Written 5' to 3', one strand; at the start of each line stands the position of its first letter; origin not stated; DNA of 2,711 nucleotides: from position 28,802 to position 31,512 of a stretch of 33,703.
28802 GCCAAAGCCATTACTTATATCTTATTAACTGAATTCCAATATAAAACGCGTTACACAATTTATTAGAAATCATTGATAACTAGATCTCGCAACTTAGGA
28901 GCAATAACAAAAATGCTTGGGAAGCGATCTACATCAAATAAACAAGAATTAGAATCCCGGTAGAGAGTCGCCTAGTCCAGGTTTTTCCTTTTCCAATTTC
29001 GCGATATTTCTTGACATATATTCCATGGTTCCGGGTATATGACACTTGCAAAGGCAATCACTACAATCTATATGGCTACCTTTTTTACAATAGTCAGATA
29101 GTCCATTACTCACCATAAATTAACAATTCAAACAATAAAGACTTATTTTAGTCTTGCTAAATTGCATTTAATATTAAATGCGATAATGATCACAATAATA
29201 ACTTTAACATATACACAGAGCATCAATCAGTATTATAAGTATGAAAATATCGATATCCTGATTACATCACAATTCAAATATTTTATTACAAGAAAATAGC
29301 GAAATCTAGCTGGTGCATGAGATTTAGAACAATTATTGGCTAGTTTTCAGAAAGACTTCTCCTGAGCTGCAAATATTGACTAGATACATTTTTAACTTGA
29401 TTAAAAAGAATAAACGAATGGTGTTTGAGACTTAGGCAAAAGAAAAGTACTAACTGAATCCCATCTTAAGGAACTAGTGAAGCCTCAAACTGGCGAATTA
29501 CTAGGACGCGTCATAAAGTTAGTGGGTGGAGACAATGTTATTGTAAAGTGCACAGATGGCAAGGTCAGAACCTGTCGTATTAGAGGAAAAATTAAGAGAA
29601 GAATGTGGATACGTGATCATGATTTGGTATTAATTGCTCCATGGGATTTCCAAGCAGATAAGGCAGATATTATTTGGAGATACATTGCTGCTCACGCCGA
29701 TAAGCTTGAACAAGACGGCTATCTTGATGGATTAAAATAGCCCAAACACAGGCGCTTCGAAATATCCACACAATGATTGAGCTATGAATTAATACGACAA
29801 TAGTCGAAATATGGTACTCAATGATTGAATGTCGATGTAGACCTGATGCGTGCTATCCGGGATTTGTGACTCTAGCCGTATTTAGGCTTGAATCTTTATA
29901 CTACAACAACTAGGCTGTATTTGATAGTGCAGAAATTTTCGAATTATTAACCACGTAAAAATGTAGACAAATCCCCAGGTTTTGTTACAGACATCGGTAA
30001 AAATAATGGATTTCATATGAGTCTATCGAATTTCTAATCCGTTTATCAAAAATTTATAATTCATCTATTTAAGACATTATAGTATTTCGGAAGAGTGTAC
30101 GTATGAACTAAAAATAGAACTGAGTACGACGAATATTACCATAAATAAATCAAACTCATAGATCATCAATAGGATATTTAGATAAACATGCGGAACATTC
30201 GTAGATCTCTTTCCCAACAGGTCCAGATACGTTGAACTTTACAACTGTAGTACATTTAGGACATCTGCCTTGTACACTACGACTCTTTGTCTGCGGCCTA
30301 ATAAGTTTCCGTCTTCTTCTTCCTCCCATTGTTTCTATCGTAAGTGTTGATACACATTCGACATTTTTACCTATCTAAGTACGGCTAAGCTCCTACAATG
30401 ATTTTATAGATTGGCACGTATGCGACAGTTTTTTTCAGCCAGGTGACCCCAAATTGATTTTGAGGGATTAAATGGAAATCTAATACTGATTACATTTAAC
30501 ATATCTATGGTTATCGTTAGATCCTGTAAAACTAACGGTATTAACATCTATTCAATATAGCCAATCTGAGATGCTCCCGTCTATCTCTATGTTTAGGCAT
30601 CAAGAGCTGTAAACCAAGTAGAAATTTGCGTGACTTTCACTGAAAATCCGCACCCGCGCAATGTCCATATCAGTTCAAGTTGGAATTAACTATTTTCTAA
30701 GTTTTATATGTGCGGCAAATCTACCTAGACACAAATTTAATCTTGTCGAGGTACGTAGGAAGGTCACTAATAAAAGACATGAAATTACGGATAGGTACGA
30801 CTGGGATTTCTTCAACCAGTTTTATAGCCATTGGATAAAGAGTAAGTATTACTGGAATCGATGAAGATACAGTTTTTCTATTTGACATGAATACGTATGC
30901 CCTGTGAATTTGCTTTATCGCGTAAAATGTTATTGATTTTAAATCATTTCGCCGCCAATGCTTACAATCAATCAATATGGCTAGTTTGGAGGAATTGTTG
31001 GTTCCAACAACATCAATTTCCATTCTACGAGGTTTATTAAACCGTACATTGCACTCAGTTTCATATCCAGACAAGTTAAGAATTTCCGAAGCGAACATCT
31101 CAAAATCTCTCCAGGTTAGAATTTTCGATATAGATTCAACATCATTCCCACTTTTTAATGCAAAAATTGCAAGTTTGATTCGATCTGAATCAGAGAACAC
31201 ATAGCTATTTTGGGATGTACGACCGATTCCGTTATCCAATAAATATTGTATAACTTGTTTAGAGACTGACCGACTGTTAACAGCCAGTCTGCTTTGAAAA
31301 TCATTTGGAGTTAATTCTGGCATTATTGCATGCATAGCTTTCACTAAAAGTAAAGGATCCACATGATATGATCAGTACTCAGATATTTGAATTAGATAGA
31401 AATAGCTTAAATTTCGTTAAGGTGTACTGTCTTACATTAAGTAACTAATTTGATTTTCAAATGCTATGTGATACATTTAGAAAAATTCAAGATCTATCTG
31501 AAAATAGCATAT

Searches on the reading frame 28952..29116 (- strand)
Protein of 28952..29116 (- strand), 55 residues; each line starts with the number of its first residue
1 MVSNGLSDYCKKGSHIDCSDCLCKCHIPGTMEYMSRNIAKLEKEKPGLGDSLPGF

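Call 48: search_protein_families(library=pfam, proteins=[window:28952-29116:-], max_evalue=10)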
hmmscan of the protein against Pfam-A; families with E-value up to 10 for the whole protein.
seq(55 aa): 2 families
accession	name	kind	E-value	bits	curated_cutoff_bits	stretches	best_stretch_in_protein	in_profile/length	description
PF02819.20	Toxin_9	-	0.011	16.5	21.3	1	8-30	6-28/43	Spider toxin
PF14565.11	IL22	-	0.2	12.4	30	1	19-51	87-119/139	Interleukin 22 IL-10-related T-cell-derived-inducible factor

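Call 67: search_protein_families(library=padloc, proteins=[window:28952-29116:-], max_evalue=0.01)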
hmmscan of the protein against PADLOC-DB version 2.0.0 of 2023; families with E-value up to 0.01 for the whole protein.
seq(55 aa): 0 families

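Call 73: find_homologous_proteins(query=A4, max_evalue=0.001)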
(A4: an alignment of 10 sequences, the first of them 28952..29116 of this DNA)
Query A4 (10 sequences) (55 aa, profile of the alignment): 33 proteins with E <= 0.001 among 33 candidates.
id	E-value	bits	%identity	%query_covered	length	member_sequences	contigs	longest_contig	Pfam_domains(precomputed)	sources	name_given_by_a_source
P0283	2.3e-35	138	78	98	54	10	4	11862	-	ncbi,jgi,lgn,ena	-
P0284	3.5e-35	137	98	100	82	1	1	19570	-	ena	-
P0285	4.0e-34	134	76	98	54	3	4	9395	-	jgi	-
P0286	9.5e-34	133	72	98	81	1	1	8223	-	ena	-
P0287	1.1e-33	133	95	100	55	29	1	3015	-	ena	-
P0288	4.6e-33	131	84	91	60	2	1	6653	-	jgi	-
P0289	1.2e-31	126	81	95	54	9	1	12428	-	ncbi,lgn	-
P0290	1.2e-29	120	73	100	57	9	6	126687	-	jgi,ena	jgi:hypothetical protein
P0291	5.9e-29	118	75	95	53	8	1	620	-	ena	-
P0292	6.5e-29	117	78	91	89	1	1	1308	-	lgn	-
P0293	6.7e-29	117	78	91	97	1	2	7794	-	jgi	jgi:hypothetical protein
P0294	1.1e-28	117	71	100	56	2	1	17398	-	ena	-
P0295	1.4e-28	116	75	95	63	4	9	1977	-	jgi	jgi:hypothetical protein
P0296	1.7e-28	116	73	100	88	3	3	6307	-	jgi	jgi:hypothetical protein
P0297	1.8e-28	116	78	91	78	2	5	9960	-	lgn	-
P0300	5.7e-28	114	74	91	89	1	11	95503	-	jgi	jgi:hypothetical protein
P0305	5.3e-26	108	69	100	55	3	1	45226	-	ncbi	ncbi:hypothetical protein BH18THE2_BH18THE2_15740 [soil metagenome]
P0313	3.4e-21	93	60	95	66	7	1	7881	-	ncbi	-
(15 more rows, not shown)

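Call 74: find_encoding_contigs(protein=P0305, flank=5000, max_places=3)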
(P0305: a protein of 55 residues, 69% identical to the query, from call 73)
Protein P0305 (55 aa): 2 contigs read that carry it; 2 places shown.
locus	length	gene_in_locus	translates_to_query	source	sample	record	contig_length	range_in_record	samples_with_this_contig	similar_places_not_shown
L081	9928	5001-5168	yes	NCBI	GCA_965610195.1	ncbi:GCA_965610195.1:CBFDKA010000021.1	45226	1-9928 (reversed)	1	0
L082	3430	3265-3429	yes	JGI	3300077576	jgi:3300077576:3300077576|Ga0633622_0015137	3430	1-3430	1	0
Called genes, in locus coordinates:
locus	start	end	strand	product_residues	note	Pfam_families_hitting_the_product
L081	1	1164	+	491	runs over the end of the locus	PF00587:tRNA-synt_2b, PF03129:HGTP_anticodon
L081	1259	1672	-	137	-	PF00571:CBS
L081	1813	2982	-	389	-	PF00211:Guanylate_cyc (weak), PF00072:Response_reg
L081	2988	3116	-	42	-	-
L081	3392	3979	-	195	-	-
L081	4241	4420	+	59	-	-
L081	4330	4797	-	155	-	-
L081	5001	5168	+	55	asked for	-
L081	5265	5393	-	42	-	-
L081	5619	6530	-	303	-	PF02602:HEM4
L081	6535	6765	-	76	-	-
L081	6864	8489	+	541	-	PF17957:Big_7 (faint)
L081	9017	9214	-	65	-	-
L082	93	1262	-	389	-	PF00211:Guanylate_cyc (weak), PF00072:Response_reg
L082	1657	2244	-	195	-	-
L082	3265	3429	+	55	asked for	?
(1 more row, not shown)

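Call 75: find_encoding_contigs(protein=P0313, flank=5000, max_places=3)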
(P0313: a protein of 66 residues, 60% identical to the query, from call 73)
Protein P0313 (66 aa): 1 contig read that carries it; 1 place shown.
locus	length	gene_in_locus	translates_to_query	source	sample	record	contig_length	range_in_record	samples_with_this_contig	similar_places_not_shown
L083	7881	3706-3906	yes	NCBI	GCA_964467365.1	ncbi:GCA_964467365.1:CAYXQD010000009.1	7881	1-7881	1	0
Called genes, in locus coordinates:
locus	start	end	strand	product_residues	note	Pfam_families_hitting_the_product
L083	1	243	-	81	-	?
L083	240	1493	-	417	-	PF01969:Ni_insertion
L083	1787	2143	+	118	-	-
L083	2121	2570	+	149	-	PF20364:DUF6659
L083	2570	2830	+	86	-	-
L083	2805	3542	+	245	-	PF09490:CbtA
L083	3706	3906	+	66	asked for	-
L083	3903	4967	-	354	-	PF08068:DKCLD, PF01509:TruB_N, PF21238:Pus10_C (weak), PF16198:TruB_C_2, PF01472:PUA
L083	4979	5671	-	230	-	PF13189:Cytidylate_kin2 (weak), PF13207:AAA_17, PF13238:AAA_18, PF13189:Cytidylate_kin2 (weak)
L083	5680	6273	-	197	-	PF01956:EMC3_TMCO1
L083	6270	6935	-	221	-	PF13521:AAA_28 (faint), PF13207:AAA_17, PF13238:AAA_18 (weak)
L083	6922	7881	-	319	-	?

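Call 76: find_encoding_contigs(protein=P0300, flank=5000, max_places=3)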
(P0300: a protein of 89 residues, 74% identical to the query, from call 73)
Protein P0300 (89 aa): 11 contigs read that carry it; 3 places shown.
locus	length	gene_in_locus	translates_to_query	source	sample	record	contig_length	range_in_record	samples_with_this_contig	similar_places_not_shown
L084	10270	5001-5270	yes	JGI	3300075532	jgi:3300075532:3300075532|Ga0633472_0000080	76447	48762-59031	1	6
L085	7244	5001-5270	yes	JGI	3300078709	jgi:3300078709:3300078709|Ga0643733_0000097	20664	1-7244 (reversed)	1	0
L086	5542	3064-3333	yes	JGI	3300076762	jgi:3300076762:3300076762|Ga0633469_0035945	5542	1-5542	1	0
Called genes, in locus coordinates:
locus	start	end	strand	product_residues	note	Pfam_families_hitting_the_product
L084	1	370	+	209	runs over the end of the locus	PF00924:MS_channel_2nd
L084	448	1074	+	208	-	PF00677:Lum_binding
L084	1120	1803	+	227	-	PF00926:DHBP_synthase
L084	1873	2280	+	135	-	PF00885:DMRL_synthase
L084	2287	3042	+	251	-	PF05165:GCH_III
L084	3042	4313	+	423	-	PF01979:Amidohydro_1, PF07969:Amidohydro_3 (weak)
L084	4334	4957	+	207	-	PF01872:RibD_C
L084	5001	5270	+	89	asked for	-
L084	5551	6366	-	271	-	PF08123:DOT1, PF13649:Methyltransf_25 (weak)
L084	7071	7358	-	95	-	PF12797:Fer4_2 (faint), PF12837:Fer4_6 (faint), PF13237:Fer4_10 (faint), PF14697:Fer4_21, PF12838:Fer4_7, PF13187:Fer4_9 (weak), PF00037:Fer4 (weak)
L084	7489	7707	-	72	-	-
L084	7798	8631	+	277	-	-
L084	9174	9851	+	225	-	PF13238:AAA_18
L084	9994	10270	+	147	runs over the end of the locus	PF14894:Lsm_C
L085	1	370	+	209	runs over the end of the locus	PF00924:MS_channel_2nd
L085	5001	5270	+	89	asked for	-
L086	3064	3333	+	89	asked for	-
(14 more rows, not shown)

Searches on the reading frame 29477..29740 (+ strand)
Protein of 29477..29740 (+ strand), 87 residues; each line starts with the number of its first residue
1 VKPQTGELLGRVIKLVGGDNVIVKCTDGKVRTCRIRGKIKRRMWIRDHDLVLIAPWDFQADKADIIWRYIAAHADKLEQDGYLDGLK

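Call 20: search_protein_families(library=pfam, proteins=[window:29477-29740:+], max_evalue=0.001)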
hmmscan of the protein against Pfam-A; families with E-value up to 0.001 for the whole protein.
window:29477-29740:+ (87 aa): 2 families
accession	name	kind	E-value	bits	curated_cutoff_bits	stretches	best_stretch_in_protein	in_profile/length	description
PF01176.25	eIF-1a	-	3.4e-21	75.1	30.2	1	6-68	1-64/64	Translation initiation factor 1A / IF-1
PF02736.25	Myosin_N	-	0.00048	20.3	27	0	15-34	22-41/45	Myosin N-terminal SH3-like domain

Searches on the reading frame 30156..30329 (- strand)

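Call 48: search_protein_families(library=pfam, proteins=[window:30159-30329:-], max_evalue=10)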
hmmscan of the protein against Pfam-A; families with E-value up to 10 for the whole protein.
seq(57 aa): 9 families
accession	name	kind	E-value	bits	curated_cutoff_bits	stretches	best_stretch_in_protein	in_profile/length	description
PF02150.21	Zn_ribbon_RPB9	-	0.0053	17.1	25.2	1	40-56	20-35/36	RNA polymerases M/15 Kd subunit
PF13717.11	Zn_ribbon_4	-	0.0095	16.3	30.3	2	22-29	27-34/36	zinc-ribbon domain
PF12760.12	Zn_ribbon_IS1595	-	0.021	15.2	25.4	1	21-48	19-43/46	Transposase zinc-ribbon domain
PF18073.7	Zn_ribbon_LapB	-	0.033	14.3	25.7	1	16-26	10-20/28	Rubredoxin metal binding domain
PF23455.1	DUF7129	-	0.078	13.2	30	2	14-31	21-38/45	Domain of unknown function (DUF7129)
PF13719.11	Zn_ribbon_5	-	0.078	13.2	29.3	1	20-29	25-34/37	zinc-ribbon domain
PF14616.11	Rua1_C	-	0.15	12.8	27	1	12-35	79-102/122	Transcription regulator Rua1, C-terminal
PF07975.18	C1_4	-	0.18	12.5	28.9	1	38-55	21-38/55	TFIIH C1-like domain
PF22910.1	EDR4-like_1st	-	0.31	11.2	27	1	22-48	6-28/34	Enhanced disease resistance 4-like, N-terminal domain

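Call 83: search_protein_families(library=ncbifam, proteins=[window:30156-30329:-], max_evalue=0.00001)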
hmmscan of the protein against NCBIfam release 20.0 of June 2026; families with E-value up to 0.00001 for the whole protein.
window:30156-30329:- (57 aa): 0 families

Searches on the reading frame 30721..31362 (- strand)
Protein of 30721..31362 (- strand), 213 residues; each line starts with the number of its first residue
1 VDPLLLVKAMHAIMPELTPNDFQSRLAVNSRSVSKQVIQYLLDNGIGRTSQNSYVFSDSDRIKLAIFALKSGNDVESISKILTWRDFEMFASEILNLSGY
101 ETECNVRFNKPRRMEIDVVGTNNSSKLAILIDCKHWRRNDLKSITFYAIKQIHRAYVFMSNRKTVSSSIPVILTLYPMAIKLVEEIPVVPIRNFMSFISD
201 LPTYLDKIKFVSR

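Call 20: search_protein_families(library=pfam, proteins=[window:30721-31362:-], max_evalue=0.001)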
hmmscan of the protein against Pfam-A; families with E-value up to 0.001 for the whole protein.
window:30721-31362:- (213 aa): 1 family
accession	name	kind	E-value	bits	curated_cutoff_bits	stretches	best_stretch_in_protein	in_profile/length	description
PF04471.18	Mrr_cat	-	2.1e-05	25.1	21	1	82-155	4-72/115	Restriction endonuclease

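Call 83: search_protein_families(library=ncbifam, proteins=[window:30721-31362:-], max_evalue=0.00001)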
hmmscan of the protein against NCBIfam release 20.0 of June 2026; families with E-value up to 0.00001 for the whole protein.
window:30721-31362:- (213 aa): 0 families
